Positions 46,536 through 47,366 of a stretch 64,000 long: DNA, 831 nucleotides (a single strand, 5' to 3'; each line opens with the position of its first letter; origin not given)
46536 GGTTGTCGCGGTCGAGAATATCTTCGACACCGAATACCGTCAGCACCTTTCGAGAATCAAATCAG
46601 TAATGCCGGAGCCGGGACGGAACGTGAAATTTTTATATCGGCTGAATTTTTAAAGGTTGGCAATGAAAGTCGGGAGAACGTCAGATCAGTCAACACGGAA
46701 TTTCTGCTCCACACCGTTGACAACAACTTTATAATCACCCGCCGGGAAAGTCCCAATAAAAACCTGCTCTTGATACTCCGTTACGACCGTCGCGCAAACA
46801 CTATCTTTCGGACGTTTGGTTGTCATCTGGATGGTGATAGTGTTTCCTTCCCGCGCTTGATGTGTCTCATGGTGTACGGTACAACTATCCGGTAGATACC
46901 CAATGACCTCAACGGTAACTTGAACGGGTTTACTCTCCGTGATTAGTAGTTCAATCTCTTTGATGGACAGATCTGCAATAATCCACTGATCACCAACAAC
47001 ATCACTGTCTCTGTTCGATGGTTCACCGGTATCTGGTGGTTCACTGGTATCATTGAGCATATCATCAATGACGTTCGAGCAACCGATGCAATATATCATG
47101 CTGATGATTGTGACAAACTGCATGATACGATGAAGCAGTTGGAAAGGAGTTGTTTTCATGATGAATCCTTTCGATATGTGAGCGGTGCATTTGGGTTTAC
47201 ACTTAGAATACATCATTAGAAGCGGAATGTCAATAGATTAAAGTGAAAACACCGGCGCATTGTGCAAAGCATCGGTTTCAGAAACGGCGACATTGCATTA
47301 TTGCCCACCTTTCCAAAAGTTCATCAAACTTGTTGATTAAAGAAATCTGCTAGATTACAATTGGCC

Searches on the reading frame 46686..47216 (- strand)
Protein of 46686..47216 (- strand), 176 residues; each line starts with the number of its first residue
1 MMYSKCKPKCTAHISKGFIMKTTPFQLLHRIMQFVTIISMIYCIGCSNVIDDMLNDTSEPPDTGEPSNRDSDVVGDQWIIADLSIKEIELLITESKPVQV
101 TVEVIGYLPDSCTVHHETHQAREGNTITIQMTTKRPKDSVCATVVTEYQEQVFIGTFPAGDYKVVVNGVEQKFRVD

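Call 91: search_protein_families(library=pfam, proteins=[window:46686-47216:-], max_evalue=0.1)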
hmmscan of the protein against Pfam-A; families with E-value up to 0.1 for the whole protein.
window:46686-47216:- (176 aa): 1 family
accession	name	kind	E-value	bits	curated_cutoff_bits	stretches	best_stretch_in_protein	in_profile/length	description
PF14343.11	PrcB_C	-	0.085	13.5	24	0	152-170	5-23/56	PrcB C-terminal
